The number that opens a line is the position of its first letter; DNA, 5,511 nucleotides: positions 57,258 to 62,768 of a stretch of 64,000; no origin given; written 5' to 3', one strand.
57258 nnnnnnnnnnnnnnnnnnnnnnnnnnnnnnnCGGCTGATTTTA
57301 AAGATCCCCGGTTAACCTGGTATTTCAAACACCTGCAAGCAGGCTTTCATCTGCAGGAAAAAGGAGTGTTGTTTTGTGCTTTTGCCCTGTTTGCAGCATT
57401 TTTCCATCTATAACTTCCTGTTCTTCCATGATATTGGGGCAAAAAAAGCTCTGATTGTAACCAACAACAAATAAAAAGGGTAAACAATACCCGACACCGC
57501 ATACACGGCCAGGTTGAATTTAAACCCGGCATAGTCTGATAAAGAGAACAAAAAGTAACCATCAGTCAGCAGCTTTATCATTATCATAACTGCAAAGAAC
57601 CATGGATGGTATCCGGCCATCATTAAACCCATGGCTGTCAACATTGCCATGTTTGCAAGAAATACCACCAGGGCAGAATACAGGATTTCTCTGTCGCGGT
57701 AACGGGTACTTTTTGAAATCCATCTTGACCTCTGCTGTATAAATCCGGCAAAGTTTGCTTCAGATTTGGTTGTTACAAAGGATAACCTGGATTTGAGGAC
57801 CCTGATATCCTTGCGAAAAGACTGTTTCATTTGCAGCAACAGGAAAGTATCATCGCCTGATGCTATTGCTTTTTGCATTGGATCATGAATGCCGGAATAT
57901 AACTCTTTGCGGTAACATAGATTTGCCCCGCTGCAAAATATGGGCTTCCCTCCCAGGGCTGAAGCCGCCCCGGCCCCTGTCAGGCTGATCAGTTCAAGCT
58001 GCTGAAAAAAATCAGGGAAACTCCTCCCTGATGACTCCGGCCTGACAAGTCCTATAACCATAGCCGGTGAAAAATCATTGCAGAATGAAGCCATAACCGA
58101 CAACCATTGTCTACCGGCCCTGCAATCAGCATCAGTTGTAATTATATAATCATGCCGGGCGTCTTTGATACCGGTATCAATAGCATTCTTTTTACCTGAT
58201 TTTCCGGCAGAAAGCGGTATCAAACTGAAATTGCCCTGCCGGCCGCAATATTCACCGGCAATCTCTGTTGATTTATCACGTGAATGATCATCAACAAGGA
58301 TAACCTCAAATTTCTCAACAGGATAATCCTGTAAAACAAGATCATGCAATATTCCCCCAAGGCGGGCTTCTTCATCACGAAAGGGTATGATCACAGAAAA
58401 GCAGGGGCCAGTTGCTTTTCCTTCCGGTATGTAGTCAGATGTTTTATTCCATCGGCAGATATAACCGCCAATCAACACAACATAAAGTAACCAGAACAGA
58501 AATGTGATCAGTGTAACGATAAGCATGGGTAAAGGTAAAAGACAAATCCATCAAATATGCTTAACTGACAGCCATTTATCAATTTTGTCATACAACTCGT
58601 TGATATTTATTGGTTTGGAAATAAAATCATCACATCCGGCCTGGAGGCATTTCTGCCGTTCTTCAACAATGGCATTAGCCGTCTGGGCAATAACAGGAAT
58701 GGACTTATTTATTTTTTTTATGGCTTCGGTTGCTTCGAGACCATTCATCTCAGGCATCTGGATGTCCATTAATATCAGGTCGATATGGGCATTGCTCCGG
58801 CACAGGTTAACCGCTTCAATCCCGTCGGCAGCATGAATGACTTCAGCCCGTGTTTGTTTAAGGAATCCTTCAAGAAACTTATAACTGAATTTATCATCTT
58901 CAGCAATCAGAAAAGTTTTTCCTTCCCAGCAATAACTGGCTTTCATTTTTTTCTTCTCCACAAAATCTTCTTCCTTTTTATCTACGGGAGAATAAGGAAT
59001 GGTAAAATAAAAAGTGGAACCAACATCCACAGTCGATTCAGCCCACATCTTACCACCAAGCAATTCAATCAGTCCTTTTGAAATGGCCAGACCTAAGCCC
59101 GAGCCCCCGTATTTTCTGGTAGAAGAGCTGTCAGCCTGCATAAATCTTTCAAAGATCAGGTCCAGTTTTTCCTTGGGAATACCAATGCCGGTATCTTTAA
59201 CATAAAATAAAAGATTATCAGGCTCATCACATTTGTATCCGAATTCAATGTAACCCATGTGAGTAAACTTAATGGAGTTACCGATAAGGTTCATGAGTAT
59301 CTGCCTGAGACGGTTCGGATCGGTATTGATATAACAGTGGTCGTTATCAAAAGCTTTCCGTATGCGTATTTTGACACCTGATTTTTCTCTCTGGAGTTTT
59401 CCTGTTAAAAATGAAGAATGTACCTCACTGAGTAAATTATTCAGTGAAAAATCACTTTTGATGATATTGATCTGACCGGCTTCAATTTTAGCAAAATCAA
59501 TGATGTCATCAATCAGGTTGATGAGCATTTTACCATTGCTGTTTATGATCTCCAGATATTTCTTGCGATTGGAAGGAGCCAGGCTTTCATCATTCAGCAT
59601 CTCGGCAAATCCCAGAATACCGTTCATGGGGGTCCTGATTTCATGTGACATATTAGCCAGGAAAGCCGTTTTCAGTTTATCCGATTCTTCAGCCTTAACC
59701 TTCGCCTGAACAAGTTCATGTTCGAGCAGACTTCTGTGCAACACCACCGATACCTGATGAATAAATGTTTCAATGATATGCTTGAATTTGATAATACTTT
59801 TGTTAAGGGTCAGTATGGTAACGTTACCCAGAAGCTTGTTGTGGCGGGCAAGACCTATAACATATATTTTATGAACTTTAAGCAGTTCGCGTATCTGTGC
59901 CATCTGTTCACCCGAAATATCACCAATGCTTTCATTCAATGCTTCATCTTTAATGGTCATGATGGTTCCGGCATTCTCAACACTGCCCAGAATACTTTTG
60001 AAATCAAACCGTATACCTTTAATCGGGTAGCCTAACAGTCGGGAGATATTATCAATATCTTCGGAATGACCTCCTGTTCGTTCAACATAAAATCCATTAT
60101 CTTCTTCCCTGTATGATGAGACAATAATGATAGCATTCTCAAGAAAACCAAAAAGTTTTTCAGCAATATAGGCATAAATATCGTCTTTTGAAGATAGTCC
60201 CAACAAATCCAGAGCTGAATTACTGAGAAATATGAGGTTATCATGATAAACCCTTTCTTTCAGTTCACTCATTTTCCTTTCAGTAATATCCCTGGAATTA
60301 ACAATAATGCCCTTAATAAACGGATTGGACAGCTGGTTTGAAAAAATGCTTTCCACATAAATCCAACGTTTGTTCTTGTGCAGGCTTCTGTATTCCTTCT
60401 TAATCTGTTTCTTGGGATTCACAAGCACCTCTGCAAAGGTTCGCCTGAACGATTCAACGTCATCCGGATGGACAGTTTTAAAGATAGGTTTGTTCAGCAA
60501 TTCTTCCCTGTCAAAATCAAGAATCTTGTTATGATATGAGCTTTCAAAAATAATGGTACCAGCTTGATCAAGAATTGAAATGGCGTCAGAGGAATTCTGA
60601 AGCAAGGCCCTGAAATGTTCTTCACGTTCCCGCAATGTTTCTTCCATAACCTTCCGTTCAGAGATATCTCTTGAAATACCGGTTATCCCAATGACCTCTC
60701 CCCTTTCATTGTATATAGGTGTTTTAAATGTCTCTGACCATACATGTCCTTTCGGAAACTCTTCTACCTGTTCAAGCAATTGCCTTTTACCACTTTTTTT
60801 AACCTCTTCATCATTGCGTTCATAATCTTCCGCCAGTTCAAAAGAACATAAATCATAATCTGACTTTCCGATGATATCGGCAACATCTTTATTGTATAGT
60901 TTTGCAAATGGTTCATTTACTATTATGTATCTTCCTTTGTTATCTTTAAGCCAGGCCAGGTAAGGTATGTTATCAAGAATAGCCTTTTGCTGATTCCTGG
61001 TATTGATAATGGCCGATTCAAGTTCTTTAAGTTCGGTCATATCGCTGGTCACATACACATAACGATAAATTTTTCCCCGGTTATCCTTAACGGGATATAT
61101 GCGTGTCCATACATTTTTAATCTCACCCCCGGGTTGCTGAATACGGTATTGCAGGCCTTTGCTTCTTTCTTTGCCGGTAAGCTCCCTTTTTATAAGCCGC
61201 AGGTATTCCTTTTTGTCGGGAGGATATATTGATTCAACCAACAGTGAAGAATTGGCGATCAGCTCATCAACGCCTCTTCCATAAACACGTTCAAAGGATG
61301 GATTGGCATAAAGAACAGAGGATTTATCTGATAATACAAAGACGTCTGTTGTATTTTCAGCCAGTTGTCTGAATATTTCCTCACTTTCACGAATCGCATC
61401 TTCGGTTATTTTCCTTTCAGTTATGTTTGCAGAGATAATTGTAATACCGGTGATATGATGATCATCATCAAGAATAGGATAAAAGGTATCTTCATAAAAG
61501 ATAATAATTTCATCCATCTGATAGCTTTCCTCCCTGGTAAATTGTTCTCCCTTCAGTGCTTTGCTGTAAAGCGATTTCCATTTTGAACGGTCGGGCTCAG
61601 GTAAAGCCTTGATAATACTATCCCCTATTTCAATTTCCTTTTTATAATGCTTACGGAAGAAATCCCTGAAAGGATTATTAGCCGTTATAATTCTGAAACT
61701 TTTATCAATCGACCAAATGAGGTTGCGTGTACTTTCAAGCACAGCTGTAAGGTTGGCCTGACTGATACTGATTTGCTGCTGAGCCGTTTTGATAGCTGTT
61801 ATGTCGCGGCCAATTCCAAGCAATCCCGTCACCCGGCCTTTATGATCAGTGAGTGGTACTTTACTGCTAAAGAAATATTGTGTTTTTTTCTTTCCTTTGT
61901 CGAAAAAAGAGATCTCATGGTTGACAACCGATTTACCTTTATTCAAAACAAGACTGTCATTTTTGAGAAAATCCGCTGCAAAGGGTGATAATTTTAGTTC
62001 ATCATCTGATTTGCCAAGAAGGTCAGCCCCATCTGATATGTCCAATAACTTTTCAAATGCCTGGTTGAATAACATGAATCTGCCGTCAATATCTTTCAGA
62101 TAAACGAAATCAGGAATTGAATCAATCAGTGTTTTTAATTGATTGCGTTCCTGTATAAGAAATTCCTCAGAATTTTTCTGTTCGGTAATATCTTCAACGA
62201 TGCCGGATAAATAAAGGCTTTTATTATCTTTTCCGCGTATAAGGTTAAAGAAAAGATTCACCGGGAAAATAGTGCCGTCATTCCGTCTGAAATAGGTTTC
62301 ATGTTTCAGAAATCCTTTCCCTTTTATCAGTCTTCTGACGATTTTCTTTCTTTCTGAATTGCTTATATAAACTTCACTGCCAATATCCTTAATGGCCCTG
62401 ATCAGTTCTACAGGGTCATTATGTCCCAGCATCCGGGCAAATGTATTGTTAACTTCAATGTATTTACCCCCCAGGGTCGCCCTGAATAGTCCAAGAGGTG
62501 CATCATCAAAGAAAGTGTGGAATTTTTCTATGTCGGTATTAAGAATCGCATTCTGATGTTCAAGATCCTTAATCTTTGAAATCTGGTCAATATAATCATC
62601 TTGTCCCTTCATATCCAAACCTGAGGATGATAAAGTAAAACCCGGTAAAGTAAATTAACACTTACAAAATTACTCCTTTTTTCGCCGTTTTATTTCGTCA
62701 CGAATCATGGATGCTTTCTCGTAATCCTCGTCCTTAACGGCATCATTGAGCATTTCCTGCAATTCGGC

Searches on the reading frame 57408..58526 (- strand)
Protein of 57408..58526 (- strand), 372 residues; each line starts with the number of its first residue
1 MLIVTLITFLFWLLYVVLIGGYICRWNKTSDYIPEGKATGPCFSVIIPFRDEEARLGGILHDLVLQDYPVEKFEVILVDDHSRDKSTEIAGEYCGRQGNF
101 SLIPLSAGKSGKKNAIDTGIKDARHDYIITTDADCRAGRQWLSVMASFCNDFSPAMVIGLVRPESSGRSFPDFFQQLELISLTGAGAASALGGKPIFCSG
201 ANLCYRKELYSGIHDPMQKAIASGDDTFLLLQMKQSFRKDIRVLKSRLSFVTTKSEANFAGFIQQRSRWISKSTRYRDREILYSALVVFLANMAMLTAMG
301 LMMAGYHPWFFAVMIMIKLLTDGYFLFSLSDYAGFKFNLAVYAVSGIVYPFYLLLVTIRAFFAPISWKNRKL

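Call 58: search_protein_families(library=pfam, proteins=[window:57408-58526:-], max_evalue=0.0001)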
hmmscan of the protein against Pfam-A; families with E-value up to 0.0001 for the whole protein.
window:57408-58526:- (372 aa): 2 families
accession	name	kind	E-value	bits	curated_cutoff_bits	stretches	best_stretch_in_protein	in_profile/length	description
PF00535.33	Glycos_transf_2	-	1.7e-24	87.1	23.3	1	44-210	1-164/168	Glycosyl transferase family 2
PF13641.12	Glyco_tranf_2_3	-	2.9e-12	47.5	27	1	42-270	2-228/230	Glycosyltransferase like family 2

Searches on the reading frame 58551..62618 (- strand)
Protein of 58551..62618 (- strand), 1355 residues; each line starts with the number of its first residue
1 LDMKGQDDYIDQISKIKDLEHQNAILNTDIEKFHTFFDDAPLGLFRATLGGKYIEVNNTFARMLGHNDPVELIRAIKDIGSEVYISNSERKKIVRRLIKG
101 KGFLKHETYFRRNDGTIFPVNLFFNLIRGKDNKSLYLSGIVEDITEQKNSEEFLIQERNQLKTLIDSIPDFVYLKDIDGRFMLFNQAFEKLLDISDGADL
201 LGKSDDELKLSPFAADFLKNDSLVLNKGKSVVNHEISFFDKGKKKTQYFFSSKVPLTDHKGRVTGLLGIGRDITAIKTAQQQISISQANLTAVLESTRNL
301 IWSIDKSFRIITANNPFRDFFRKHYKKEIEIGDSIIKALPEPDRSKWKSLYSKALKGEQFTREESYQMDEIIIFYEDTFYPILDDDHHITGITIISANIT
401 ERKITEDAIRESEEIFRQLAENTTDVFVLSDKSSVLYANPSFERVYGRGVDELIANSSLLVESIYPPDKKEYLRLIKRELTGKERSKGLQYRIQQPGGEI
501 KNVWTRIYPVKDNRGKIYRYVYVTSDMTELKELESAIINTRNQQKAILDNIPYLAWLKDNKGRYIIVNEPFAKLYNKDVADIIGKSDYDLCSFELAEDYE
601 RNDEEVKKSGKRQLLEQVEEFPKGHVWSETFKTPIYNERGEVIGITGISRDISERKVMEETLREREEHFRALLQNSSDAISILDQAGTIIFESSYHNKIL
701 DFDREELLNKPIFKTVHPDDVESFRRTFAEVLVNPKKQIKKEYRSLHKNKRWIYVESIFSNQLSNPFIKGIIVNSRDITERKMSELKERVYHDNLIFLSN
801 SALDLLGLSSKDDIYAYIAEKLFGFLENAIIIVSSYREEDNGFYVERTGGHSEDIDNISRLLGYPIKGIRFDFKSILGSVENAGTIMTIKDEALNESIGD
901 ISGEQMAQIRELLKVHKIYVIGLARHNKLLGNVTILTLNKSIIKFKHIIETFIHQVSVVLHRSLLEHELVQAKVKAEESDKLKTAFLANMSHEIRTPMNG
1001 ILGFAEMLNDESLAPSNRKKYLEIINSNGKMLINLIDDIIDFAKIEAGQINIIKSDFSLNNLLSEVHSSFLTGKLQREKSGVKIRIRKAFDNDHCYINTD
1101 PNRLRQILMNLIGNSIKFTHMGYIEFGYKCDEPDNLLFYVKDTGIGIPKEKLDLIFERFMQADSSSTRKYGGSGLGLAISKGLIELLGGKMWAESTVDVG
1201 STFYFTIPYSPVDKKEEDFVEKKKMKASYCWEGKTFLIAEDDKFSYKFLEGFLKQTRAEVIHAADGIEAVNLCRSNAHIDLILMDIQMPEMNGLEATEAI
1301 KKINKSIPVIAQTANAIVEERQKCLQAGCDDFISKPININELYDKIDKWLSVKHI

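Call 58: search_protein_families(library=pfam, proteins=[window:58551-62618:-], max_evalue=0.0001)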
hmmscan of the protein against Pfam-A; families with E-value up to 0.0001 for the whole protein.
window:58551-62618:- (1355 aa): 8 families
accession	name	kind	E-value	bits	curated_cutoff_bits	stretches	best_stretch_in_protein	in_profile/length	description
PF08448.16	PAS_4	-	8.4e-60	200.2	23.1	3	548-656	1-109/110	PAS fold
PF13426.13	PAS_9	-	1e-52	177.1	27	5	556-654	5-103/103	PAS domain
PF00989.32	PAS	-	4.1e-43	146.4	22.6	3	160-273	2-113/113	PAS fold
PF08447.18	PAS_3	-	4.6e-32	110.6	25.6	2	436-522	2-87/89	PAS fold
PF13188.13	PAS_8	-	8e-32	108.5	21.8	1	31-74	1-44/65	PAS domain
PF02518.31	HATPase_c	-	1.4e-29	103.1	26.4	1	1099-1209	1-109/111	Histidine kinase-, DNA gyrase B-, and HSP90-like ATPase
PF00072.30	Response_reg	-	1.4e-25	90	30.2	1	1237-1346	2-110/111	Response regulator receiver domain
PF00512.31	HisKA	-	7.5e-22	77.6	26.9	1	983-1048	2-66/66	His Kinase A (phospho-acceptor) domain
